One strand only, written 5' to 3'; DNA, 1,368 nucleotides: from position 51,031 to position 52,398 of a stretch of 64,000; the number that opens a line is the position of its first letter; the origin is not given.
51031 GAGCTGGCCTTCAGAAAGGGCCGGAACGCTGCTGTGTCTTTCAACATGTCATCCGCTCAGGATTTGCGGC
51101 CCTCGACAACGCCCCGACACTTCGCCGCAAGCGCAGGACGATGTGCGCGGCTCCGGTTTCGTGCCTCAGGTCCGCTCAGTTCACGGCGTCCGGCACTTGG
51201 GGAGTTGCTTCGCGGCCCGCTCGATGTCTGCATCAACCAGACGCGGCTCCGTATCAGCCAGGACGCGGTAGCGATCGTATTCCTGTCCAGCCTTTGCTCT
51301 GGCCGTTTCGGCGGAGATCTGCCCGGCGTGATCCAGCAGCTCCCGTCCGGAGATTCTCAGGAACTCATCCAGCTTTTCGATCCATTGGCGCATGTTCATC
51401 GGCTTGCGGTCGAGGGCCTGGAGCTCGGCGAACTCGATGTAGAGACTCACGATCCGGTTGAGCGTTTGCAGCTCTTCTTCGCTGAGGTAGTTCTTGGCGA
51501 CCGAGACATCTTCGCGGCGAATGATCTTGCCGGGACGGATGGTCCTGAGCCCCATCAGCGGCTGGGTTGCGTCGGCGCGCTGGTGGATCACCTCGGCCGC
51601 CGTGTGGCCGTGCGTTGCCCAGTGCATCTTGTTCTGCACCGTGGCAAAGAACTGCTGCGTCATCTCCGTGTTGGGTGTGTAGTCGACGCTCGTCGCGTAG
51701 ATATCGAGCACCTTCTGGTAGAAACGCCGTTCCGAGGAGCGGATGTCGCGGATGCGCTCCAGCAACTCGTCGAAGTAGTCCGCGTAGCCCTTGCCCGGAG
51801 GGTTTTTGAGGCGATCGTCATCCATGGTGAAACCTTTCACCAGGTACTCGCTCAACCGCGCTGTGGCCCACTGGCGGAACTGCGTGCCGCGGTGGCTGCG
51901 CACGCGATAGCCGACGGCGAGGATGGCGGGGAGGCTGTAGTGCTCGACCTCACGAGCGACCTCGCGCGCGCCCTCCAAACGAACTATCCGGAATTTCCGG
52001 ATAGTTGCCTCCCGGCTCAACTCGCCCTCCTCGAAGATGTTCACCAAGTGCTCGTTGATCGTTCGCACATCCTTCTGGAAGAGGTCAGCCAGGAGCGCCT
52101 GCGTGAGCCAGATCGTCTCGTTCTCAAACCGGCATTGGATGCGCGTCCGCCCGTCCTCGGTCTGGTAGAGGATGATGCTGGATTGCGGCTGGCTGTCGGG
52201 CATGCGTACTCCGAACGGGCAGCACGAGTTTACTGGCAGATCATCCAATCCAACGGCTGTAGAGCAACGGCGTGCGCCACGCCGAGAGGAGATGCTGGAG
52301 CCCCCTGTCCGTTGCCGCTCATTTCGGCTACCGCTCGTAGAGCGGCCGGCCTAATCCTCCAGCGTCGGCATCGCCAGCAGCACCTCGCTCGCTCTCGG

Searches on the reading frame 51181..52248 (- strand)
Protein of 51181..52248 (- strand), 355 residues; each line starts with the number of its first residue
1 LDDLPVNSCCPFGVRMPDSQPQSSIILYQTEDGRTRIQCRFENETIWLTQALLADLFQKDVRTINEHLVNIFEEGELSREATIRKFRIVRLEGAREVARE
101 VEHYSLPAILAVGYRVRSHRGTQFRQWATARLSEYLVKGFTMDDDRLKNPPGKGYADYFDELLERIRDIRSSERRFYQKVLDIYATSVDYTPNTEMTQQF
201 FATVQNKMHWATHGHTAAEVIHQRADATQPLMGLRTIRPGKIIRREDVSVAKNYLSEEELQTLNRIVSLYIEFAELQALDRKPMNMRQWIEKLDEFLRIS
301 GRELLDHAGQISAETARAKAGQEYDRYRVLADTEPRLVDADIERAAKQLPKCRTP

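Call 4: search_protein_families(library=pfam, proteins=[window:51181-52248:-], max_evalue=1)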
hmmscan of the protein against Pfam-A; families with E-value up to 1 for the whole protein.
window:51181-52248:- (355 aa): 4 families
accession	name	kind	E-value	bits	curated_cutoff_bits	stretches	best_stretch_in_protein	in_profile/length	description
PF13310.11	Virulence_RhuM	-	5.4e-114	380.1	33.7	1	81-329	1-246/252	Virulence protein RhuM family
PF20423.3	AceK_regulatory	-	0.036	13.7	25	1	163-228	56-121/302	Isocitrate dehydrogenase kinase/phosphatase (AceK), regulatory domain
PF20734.2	PA2201_N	-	0.089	13.1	27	1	181-241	44-102/124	PA2201 N-terminal domain-like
PF20058.4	DUF6457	-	0.11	12.8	27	1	283-320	3-40/80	Domain of unknown function (DUF6457)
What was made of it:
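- Checked: The RhuM gene at 51181-52248 matches Pfam at E 5e-114 (call 4).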

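Call 5: search_protein_families(library=padloc, proteins=[window:51181-52248:-], max_evalue=1)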
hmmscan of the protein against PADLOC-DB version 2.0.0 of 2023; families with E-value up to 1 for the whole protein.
window:51181-52248:- (355 aa): 40 families (the best 25 are shown)
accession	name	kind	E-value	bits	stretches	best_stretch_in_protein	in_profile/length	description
PDLC04852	PDC-S05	-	9.6e-144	476.5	1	19-334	7-319/346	-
PDLC04851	PDC-S05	-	3e-142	471.7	1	20-349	7-334/342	-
PDLC04853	PDC-S05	-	1.1e-141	469.8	1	21-348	4-324/336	-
PDLC04843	PDC-S05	-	1.9e-127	423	1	21-329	4-305/330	-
PDLC04868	PDC-S05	-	2.6e-123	409.4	1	22-333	5-318/335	-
PDLC04871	PDC-S05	-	2.2e-120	400.7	1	20-341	128-450/468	-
PDLC04864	PDC-S05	-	5.5e-120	397.8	1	78-350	2-267/277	-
PDLC04870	PDC-S05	-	5.1e-92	305.1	1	20-227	6-209/214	-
PDLC04876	PDC-S05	-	4.5e-76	252.5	1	16-187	1-171/174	-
PDLC04854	PDC-S05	-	1.3e-53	179.8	1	23-151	4-132/212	-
PDLC04872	PDC-S05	-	5.1e-52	173.7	1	22-150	4-132/152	-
PDLC04965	PDC-S23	-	1.3e-51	173.9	1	22-186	4-169/327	-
PDLC04964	PDC-S23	-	8.3e-51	171.1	1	23-187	4-169/331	-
PDLC04858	PDC-S05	-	1.5e-47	158.8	1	22-150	4-129/138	-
PDLC04963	PDC-S23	-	4.6e-44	149.1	1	24-223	3-189/312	-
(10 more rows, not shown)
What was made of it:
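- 51181..52248 (-): RhuM-family gene (PADLOC candidate PDC-S05). It lies inside the island but has host-like codon composition and is not linked to the cassette elsewhere. Pfam E 5.4e-114 and PADLOC E 1e-143 (calls 4, 5).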

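Call 6: search_protein_families(library=ncbifam, proteins=[window:51181-52248:-], max_evalue=1)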
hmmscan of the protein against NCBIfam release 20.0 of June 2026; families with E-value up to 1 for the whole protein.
window:51181-52248:- (355 aa): 0 families
